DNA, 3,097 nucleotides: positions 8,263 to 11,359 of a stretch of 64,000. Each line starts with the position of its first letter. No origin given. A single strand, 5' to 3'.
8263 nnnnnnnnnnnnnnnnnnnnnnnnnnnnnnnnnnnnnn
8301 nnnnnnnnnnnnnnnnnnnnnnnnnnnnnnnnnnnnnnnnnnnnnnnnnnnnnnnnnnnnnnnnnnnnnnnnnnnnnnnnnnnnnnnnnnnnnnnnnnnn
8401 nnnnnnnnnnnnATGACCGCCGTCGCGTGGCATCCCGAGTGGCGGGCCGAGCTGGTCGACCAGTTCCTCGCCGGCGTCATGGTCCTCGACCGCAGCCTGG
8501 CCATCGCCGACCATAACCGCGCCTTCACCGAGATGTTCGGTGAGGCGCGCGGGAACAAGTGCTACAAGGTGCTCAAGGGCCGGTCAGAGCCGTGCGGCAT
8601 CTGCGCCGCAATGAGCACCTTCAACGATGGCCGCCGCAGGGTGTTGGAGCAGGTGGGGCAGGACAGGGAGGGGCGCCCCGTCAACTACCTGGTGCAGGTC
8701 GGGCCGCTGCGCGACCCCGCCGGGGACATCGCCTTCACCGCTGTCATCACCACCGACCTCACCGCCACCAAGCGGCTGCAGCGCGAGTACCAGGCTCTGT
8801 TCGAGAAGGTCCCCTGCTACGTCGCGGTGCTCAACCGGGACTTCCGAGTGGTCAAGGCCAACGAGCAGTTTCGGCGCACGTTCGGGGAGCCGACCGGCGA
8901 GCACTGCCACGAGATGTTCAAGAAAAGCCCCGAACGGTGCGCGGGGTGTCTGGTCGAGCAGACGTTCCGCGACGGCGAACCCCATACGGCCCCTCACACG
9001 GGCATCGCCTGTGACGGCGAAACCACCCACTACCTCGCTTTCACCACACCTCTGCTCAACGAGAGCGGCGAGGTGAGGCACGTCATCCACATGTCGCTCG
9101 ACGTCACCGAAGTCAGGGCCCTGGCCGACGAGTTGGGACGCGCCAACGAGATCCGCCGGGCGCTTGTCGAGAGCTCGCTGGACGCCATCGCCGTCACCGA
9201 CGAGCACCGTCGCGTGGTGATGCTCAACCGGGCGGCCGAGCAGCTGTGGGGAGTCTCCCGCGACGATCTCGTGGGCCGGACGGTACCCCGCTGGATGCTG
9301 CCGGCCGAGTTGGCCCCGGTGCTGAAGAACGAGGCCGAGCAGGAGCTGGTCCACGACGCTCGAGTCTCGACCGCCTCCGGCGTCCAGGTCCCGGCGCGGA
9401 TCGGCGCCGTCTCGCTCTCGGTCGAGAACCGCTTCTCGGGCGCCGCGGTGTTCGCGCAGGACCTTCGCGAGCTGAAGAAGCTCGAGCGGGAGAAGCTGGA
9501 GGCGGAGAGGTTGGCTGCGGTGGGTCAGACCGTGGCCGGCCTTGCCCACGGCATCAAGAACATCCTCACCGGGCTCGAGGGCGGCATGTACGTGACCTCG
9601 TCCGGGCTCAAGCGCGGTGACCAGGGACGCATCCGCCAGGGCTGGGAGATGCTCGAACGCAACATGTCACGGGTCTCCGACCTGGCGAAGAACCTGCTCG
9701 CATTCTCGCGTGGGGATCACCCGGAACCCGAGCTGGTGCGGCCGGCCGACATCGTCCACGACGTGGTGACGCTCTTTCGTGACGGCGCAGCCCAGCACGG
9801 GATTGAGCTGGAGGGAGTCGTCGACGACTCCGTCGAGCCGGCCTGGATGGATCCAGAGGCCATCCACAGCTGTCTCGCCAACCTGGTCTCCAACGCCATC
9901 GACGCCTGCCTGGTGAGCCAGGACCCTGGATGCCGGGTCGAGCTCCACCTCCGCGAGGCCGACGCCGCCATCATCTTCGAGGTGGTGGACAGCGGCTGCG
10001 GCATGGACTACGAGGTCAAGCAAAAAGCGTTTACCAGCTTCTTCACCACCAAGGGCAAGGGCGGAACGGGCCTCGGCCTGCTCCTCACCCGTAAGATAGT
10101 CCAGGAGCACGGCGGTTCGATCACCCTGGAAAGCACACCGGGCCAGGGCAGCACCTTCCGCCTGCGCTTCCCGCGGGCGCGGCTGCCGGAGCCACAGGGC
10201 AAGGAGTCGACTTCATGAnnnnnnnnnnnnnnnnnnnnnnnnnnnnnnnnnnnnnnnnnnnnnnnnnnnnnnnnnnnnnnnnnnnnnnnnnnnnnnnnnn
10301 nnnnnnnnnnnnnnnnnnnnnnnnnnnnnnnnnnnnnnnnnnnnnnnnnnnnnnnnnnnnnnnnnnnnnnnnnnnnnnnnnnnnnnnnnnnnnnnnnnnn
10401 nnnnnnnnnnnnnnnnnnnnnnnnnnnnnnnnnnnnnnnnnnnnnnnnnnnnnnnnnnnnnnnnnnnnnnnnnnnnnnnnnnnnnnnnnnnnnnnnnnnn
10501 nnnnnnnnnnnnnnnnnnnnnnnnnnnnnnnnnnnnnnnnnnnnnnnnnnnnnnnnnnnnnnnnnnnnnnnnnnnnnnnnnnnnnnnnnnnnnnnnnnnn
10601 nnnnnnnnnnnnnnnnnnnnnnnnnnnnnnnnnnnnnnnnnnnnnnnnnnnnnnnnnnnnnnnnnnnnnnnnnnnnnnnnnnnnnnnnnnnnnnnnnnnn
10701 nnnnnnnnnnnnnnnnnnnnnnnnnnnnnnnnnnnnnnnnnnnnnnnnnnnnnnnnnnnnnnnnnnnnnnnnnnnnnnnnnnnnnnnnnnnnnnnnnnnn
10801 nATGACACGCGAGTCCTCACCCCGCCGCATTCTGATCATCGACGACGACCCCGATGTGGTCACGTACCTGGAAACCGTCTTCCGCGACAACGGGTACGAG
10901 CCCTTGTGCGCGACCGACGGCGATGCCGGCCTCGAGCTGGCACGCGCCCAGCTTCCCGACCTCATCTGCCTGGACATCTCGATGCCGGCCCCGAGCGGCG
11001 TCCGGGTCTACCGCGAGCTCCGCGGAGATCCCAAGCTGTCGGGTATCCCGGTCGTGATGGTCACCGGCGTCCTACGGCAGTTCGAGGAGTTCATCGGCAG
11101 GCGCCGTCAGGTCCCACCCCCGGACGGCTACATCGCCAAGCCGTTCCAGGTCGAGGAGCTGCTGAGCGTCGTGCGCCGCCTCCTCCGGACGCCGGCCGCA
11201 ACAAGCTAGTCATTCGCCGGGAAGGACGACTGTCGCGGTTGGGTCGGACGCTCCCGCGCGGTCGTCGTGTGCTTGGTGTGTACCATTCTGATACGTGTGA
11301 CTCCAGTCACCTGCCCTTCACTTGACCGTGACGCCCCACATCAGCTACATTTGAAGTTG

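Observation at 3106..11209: Respiratory-type complex and a four-protein phosphorelay set are translationally coupled in one sigma54 operon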

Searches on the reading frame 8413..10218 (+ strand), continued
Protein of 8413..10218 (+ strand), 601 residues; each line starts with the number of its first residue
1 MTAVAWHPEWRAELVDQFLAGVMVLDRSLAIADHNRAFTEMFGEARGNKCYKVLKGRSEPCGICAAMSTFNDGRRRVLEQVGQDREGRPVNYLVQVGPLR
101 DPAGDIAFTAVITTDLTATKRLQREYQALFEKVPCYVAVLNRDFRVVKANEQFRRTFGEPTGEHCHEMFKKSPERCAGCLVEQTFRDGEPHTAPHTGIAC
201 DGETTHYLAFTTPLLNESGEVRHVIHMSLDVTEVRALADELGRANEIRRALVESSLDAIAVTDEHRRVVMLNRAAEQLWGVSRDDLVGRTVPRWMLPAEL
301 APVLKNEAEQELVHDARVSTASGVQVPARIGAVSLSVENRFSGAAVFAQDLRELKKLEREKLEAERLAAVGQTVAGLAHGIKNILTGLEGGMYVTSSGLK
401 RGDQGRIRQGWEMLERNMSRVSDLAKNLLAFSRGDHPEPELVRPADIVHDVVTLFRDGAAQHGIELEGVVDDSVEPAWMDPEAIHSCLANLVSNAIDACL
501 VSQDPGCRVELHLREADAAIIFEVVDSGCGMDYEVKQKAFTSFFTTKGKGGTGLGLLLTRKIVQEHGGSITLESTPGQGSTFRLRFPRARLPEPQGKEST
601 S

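Call 69: search_protein_families(library=ncbifam, proteins=[L138:9558-9965:+, L138:11813-12277:+, L138:12342-12719:+, L105:8226-8708:+, L154:944-1318:+, L154:4014-4505:+, L154:4656-5039:+], max_evalue=1e-15)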
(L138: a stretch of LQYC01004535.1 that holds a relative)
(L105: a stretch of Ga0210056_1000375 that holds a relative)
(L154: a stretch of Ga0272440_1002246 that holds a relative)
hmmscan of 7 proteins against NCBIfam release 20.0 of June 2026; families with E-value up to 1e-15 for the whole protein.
L138:9558-9965:+ (136 aa): 2 families
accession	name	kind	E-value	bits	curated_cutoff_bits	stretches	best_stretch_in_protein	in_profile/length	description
NF045717.1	DVU0259_DivK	exception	3.2e-25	88.6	160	1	2-87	3-88/117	DVU0259 family response regulator domain-containing protein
TIGR02154.1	PhoB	equivalog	4.1e-16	59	296.2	1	2-82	3-83/226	phosphate regulon transcriptional regulator PhoB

L138:11813-12277:+ (155 aa): 6 families
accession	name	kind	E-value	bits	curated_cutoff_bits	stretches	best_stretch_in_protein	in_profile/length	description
NF045717.1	DVU0259_DivK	exception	6.5e-20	71.5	160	1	2-86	5-89/117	DVU0259 family response regulator domain-containing protein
NF045944.1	ResRegRpaBCyano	equivalog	1.7e-19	70.1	330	1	3-134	1-121/229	response regulator transcription factor RpaB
TIGR02154.1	PhoB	equivalog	7.1e-19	68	296.2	1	2-134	5-129/226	phosphate regulon transcriptional regulator PhoB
NF007969.0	PRK10693.1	equivalog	7.6e-17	61.3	329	1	2-104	10-109/337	two-component system response regulator RssB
NF053854.1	RespRegPhoBBctds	equivalog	3.6e-16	59.2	270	1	2-135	1-125/225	two-component system response regulator PhoB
NF007135.0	PRK09581.1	equivalog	4.6e-16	58.7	474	1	2-99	5-101/457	PleD family two-component system response regulator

L138:12342-12719:+ (126 aa): 7 families
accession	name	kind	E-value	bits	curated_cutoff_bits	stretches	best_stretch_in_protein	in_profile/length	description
NF045717.1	DVU0259_DivK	exception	3.1e-31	108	160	1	1-95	3-97/117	DVU0259 family response regulator domain-containing protein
TIGR02154.1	PhoB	equivalog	1.7e-18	66.8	296.2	1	1-87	3-89/226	phosphate regulon transcriptional regulator PhoB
NF007135.0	PRK09581.1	equivalog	1.2e-17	63.9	474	1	2-120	4-114/457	PleD family two-component system response regulator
NF040534.1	resp_reg_YycF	equivalog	4.7e-17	62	340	1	1-86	1-83/231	response regulator YycF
NF008199.0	PRK10955.1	equivalog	1e-16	61.6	341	1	1-123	2-112/232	envelope stress response regulator transcription factor CpxR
NF045944.1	ResRegRpaBCyano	equivalog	1.1e-16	60.9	330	1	4-120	1-106/229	response regulator transcription factor RpaB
NF040689.1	MtrAB_MtrA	equivalog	2.4e-16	59.7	300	1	3-82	1-77/219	MtrAB system response regulator MtrA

L105:8226-8708:+ (161 aa): 8 families
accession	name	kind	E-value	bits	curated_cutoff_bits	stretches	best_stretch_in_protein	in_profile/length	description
NF045717.1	DVU0259_DivK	exception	2.4e-21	76.1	160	1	2-86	5-89/117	DVU0259 family response regulator domain-containing protein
TIGR02154.1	PhoB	equivalog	5.3e-19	68.4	296.2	1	1-124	4-119/226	phosphate regulon transcriptional regulator PhoB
NF045944.1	ResRegRpaBCyano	equivalog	2.2e-17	63.2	330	1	3-124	1-111/229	response regulator transcription factor RpaB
NF007969.0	PRK10693.1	equivalog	2.5e-17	62.9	329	1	2-106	10-111/337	two-component system response regulator RssB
NF007135.0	PRK09581.1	equivalog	3.1e-17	62.5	474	1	1-152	4-143/457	PleD family two-component system response regulator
NF040689.1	MtrAB_MtrA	equivalog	1.8e-16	60.2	300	1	2-126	1-114/219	MtrAB system response regulator MtrA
NF053854.1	RespRegPhoBBctds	equivalog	2.3e-16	59.8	270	1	2-131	1-121/225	two-component system response regulator PhoB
NF040534.1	resp_reg_YycF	equivalog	3.8e-16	59.1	340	1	2-128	3-118/231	response regulator YycF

L154:944-1318:+ (125 aa): 3 families
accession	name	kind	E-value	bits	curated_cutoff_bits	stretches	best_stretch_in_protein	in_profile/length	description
NF045717.1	DVU0259_DivK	exception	4.8e-33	113.8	160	1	4-124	2-115/117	DVU0259 family response regulator domain-containing protein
NF007135.0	PRK09581.1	equivalog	9.7e-21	74.1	474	1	6-122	4-117/457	PleD family two-component system response regulator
TIGR02154.1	PhoB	equivalog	6.4e-19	68.1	296.2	1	4-122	2-117/226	phosphate regulon transcriptional regulator PhoB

L154:4014-4505:+ (164 aa): 7 families
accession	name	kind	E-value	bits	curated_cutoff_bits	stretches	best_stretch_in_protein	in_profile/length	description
NF045717.1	DVU0259_DivK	exception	3.6e-22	78.7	160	1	3-88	3-88/117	DVU0259 family response regulator domain-containing protein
TIGR02154.1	PhoB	equivalog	4.5e-21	75.2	296.2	1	3-89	3-89/226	phosphate regulon transcriptional regulator PhoB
NF045944.1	ResRegRpaBCyano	equivalog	1.2e-18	67.4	330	1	6-129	1-113/229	response regulator transcription factor RpaB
NF008469.0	PRK11361.1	equivalog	1.1e-16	60.7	714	1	3-96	5-96/461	acetoacetate metabolism transcriptional regulator AtoC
NF007969.0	PRK10693.1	equivalog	2.2e-16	59.8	329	1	2-85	7-88/337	two-component system response regulator RssB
NF007135.0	PRK09581.1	equivalog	3.1e-16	59.3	474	1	4-86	4-86/457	PleD family two-component system response regulator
NF040534.1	resp_reg_YycF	equivalog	5e-16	58.7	340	1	3-86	1-81/231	response regulator YycF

L154:4656-5039:+ (128 aa): 3 families
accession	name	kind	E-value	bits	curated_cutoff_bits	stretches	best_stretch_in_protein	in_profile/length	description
NF045717.1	DVU0259_DivK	exception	4.1e-20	72.1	160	1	1-85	5-89/117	DVU0259 family response regulator domain-containing protein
TIGR02154.1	PhoB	equivalog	1.7e-16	60.2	296.2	1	1-86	5-90/226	phosphate regulon transcriptional regulator PhoB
NF053854.1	RespRegPhoBBctds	equivalog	2e-16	60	270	1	1-126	1-116/225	two-component system response regulator PhoB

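Call 82: search_protein_families(library=ncbifam, proteins=[L135:15054-16370:+, L162:14901-16232:+, L158:16972-18309:+, L133:934-2271:+, L120:3582-4943:+, L103:3-1175:-, L098:4638-5876:-, L122:17054-18196:-], max_evalue=1e-20)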
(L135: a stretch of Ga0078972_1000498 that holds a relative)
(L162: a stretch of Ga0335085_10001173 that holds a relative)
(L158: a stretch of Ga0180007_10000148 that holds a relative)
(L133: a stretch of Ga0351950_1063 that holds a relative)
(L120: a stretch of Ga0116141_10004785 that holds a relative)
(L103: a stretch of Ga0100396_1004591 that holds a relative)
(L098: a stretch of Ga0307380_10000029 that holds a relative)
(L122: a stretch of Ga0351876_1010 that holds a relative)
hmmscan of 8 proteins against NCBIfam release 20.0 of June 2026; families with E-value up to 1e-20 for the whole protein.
L135:15054-16370:+ (439 aa): 3 families
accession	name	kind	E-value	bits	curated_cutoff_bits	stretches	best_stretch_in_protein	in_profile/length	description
NF045796.1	DsrK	equivalog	1.9e-96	323.5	400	1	14-439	42-436/453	sulfate reduction electron transfer complex DsrMKJOP subunit DsrK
NF045724.1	ferredox_TmcB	equivalog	3.7e-58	197.1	735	1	20-426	39-420/430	electron transfer complex ferredoxin TmcB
NF045711.1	sulf_resp_HmcF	equivalog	1.8e-51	175.4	750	1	21-434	59-449/457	sulfate respiration complex iron-sulfur protein HmcF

L162:14901-16232:+ (444 aa): 3 families
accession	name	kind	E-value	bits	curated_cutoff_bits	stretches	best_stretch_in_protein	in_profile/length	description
NF045796.1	DsrK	equivalog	1.8e-94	316.9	400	1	19-444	42-436/453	sulfate reduction electron transfer complex DsrMKJOP subunit DsrK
NF045724.1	ferredox_TmcB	equivalog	1.7e-54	185.1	735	1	26-427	40-416/430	electron transfer complex ferredoxin TmcB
NF045711.1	sulf_resp_HmcF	equivalog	1.3e-46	159.3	750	1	26-426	59-436/457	sulfate respiration complex iron-sulfur protein HmcF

L158:16972-18309:+ (446 aa): 3 families
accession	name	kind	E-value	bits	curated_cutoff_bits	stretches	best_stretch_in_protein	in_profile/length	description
NF045796.1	DsrK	equivalog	3.2e-93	312.8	400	1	6-446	24-436/453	sulfate reduction electron transfer complex DsrMKJOP subunit DsrK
NF045724.1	ferredox_TmcB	equivalog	7.8e-57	192.8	735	1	23-427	34-414/430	electron transfer complex ferredoxin TmcB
NF045711.1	sulf_resp_HmcF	equivalog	2.4e-56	191.4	750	1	18-429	48-437/457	sulfate respiration complex iron-sulfur protein HmcF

L133:934-2271:+ (446 aa): 3 families
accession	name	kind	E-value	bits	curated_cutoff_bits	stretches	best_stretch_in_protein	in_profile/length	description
NF045796.1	DsrK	equivalog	1.1e-89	301.2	400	1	22-445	42-435/453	sulfate reduction electron transfer complex DsrMKJOP subunit DsrK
NF045724.1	ferredox_TmcB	equivalog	1.6e-55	188.4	735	1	23-426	34-413/430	electron transfer complex ferredoxin TmcB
NF045711.1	sulf_resp_HmcF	equivalog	3.8e-54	184.2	750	1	23-440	53-448/457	sulfate respiration complex iron-sulfur protein HmcF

L120:3582-4943:+ (454 aa): 3 families
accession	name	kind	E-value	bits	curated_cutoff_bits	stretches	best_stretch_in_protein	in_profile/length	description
NF045796.1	DsrK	equivalog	7.4e-94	314.9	400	1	4-453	18-434/453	sulfate reduction electron transfer complex DsrMKJOP subunit DsrK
NF045724.1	ferredox_TmcB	equivalog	2.1e-55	188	735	1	32-436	39-414/430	electron transfer complex ferredoxin TmcB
NF045711.1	sulf_resp_HmcF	equivalog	2e-52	178.5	750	1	33-451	59-446/457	sulfate respiration complex iron-sulfur protein HmcF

L103:3-1175:- (391 aa): 3 families
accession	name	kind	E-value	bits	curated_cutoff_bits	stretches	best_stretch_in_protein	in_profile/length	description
NF045724.1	ferredox_TmcB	equivalog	6.4e-207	687.3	735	1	2-391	18-407/430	electron transfer complex ferredoxin TmcB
NF045711.1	sulf_resp_HmcF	equivalog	1.8e-108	363.3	750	1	7-391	42-428/457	sulfate respiration complex iron-sulfur protein HmcF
NF045796.1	DsrK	equivalog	4.1e-52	177.3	400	1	8-384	35-412/453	sulfate reduction electron transfer complex DsrMKJOP subunit DsrK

L098:4638-5876:- (413 aa): 3 families
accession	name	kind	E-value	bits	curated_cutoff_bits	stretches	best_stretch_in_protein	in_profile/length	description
NF045724.1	ferredox_TmcB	equivalog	1.2e-207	689.7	735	1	1-412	17-428/430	electron transfer complex ferredoxin TmcB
NF045711.1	sulf_resp_HmcF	equivalog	1.6e-114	383.3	750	1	8-412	43-449/457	sulfate respiration complex iron-sulfur protein HmcF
NF045796.1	DsrK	equivalog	1.2e-56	192.3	400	1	16-408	41-435/453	sulfate reduction electron transfer complex DsrMKJOP subunit DsrK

L122:17054-18196:- (381 aa): 3 families
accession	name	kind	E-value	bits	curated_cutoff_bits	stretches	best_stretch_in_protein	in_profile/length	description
NF045724.1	ferredox_TmcB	equivalog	4e-192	638.5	735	1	1-380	45-424/430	electron transfer complex ferredoxin TmcB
NF045711.1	sulf_resp_HmcF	equivalog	2.6e-102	343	750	1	1-380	64-445/457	sulfate respiration complex iron-sulfur protein HmcF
NF045796.1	DsrK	equivalog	1.8e-46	158.7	400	1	1-372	54-428/453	sulfate reduction electron transfer complex DsrMKJOP subunit DsrK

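Call 89: search_protein_families(library=pfam, proteins=[L133:5358-7103:+, L157:4315-6057:+, L158:11772-13559:+, L154:6837-8642:+, L143:2581-4311:+], max_evalue=0.000001)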
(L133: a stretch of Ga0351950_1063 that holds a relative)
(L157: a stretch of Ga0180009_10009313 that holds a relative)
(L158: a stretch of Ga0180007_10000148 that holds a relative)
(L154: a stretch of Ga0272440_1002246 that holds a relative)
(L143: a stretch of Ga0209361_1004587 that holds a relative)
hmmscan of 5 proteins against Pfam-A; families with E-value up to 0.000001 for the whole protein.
L133:5358-7103:+ (582 aa): 6 families
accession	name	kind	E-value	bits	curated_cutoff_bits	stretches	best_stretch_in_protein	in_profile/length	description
PF00158.32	Sigma54_activat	-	2.1e-67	226.4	20.2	1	283-449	1-167/168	Sigma-54 interaction domain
PF25601.1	AAA_lid_14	-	3.1e-25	88.2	27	1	455-536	1-82/87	AAA+ ATPase lid domain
PF14532.12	Sigma54_activ_2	-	1.4e-20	74.4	25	1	284-454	1-138/138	Sigma-54 interaction domain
PF13426.13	PAS_9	-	2.4e-14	53.9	27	1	163-266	3-103/103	PAS domain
PF00989.32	PAS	-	2.5e-12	47.2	22.6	1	153-263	3-112/113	PAS fold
PF08448.16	PAS_4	-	5.3e-12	46.4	23.1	1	157-268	1-109/110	PAS fold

L157:4315-6057:+ (581 aa): 8 families
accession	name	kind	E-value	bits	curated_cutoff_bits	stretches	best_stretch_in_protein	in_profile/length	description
PF00158.32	Sigma54_activat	-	3.7e-70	235.4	20.2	1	279-445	1-167/168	Sigma-54 interaction domain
PF25601.1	AAA_lid_14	-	2.6e-25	88.5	27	1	451-532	1-82/87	AAA+ ATPase lid domain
PF14532.12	Sigma54_activ_2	-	7.4e-22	78.5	25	1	280-450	1-138/138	Sigma-54 interaction domain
PF13426.13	PAS_9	-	7.9e-12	45.8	27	1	160-262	3-103/103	PAS domain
PF00989.32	PAS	-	2.9e-11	43.8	22.6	1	149-259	2-112/113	PAS fold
PF08448.16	PAS_4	-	1.6e-09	38.4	23.1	1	154-263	1-108/110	PAS fold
PF07728.20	AAA_5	-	8.1e-09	36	22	1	302-425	1-127/139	AAA domain (dynein-related subfamily)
PF02954.25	HTH_8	-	1.2e-08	35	22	1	547-577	11-41/42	Bacterial regulatory protein, Fis family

L158:11772-13559:+ (596 aa): 9 families
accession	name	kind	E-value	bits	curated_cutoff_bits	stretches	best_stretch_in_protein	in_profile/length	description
PF00158.32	Sigma54_activat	-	7.4e-70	234.4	20.2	1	294-460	1-167/168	Sigma-54 interaction domain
PF25601.1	AAA_lid_14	-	9.6e-24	83.5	27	1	466-545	1-80/87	AAA+ ATPase lid domain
PF14532.12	Sigma54_activ_2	-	5.3e-19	69.3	25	1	295-464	1-137/138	Sigma-54 interaction domain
PF13426.13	PAS_9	-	1.2e-13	51.6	27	1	174-277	3-103/103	PAS domain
PF08448.16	PAS_4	-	1e-11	45.5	23.1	1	169-278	2-108/110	PAS fold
PF00989.32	PAS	-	3.5e-09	37.1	22.6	1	163-274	2-112/113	PAS fold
PF02954.25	HTH_8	-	5.3e-08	32.9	22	1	558-588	7-37/42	Bacterial regulatory protein, Fis family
PF07728.20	AAA_5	-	8.1e-08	32.8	22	1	317-438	1-125/139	AAA domain (dynein-related subfamily)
PF13188.13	PAS_8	-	4.6e-07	29.9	21.8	0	163-213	2-49/65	PAS domain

L154:6837-8642:+ (602 aa): 7 families
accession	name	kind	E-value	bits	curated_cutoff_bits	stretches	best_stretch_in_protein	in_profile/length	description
PF00158.32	Sigma54_activat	-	3.4e-73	245.3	20.2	1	304-470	1-167/168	Sigma-54 interaction domain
PF14532.12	Sigma54_activ_2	-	6.7e-24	85.1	25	1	305-475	1-138/138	Sigma-54 interaction domain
PF25601.1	AAA_lid_14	-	2e-23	82.4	27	1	476-551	1-76/87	AAA+ ATPase lid domain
PF13426.13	PAS_9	-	3.4e-11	43.8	27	1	183-287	2-103/103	PAS domain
PF02954.25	HTH_8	-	4.7e-10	39.5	22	1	567-598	7-38/42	Bacterial regulatory protein, Fis family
PF00989.32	PAS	-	7.8e-09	36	22.6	1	174-284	3-112/113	PAS fold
PF07728.20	AAA_5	-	1.2e-08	35.5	22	1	327-453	1-130/139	AAA domain (dynein-related subfamily)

L143:2581-4311:+ (577 aa): 6 families
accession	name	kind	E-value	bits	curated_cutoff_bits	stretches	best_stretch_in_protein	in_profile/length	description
PF00158.32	Sigma54_activat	-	1.1e-68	230.7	20.2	1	281-447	1-167/168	Sigma-54 interaction domain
PF25601.1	AAA_lid_14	-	1.9e-23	82.5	27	1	453-532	1-80/87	AAA+ ATPase lid domain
PF14532.12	Sigma54_activ_2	-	5e-20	72.6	25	1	282-452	1-138/138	Sigma-54 interaction domain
PF13426.13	PAS_9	-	2.9e-11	44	27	1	162-264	4-103/103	PAS domain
PF02954.25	HTH_8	-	9.5e-10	38.5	22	1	545-575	7-37/42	Bacterial regulatory protein, Fis family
PF00989.32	PAS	-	6.7e-09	36.2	22.6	1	151-200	3-52/113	PAS fold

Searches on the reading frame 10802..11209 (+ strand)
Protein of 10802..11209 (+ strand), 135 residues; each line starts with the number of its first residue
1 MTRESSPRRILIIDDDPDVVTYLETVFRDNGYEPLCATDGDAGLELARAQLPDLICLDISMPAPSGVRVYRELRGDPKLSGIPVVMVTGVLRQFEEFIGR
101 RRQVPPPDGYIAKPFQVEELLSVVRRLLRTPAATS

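Call 7: search_protein_families(library=pfam, proteins=[window:10802-11209:+], max_evalue=0.01)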
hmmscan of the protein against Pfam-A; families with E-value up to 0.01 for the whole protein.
window:10802-11209:+ (135 aa): 1 family
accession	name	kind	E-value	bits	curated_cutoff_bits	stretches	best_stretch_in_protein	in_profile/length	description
PF00072.30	Response_reg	-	4.8e-19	69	30.2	1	10-124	1-110/111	Response regulator receiver domain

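Call 17: search_protein_families(library=ncbifam, proteins=[window:10802-11209:+], max_evalue=0.001)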
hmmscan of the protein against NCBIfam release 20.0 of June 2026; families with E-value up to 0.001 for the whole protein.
window:10802-11209:+ (135 aa): 83 families (the best 25 are shown)
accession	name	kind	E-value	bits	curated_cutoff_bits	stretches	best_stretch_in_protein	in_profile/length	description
NF045717.1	DVU0259_DivK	exception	8.4e-29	100.1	160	1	8-128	3-116/117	DVU0259 family response regulator domain-containing protein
TIGR02154.1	PhoB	equivalog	1.3e-20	73.6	296.2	1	8-130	3-122/226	phosphate regulon transcriptional regulator PhoB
NF040689.1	MtrAB_MtrA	equivalog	1.3e-19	70.5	300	1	10-131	1-116/219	MtrAB system response regulator MtrA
NF040534.1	resp_reg_YycF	equivalog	9.8e-18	64.2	340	1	8-130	1-117/231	response regulator YycF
NF045944.1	ResRegRpaBCyano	equivalog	1.7e-17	63.6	330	1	11-130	1-114/229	response regulator transcription factor RpaB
NF007135.0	PRK09581.1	equivalog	1.8e-16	60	474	1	9-129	4-121/457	PleD family two-component system response regulator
NF007982.1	PRK10710.1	equivalog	6.2e-16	58.7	380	1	1-130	1-124/235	envelope stress response regulator BaeR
NF007005.1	PRK09468.1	equivalog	5.1e-15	55.5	331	1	8-130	4-121/237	osmolarity response regulator transcription factor OmpR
NF007546.0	PRK10161.1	equivalog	8.6e-15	54.9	471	1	8-129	3-121/229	phosphate response regulator transcription factor PhoB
NF008469.0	PRK11361.1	equivalog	1.1e-14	54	714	1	8-129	5-121/461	acetoacetate metabolism transcriptional regulator AtoC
NF008034.0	PRK10766.1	equivalog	1.9e-14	53.8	275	1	8-128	3-117/231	two-component system response regulator TorR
TIGR01387.1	cztR_silR_copR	subfamily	3.5e-14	53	279.2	1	10-131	1-117/218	heavy metal response regulator transcription factor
NF041866.1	EpsW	equivalog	4.5e-14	52.2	200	1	7-133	5-130/131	exopolysaccharide biosynthesis response regulator EpsW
NF008296.0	PRK11083.1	equivalog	5.2e-14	52.2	273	1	8-130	4-120/228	two-component system response regulator CreB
NF053854.1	RespRegPhoBBctds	equivalog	5.7e-14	52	270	1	10-130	1-117/225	two-component system response regulator PhoB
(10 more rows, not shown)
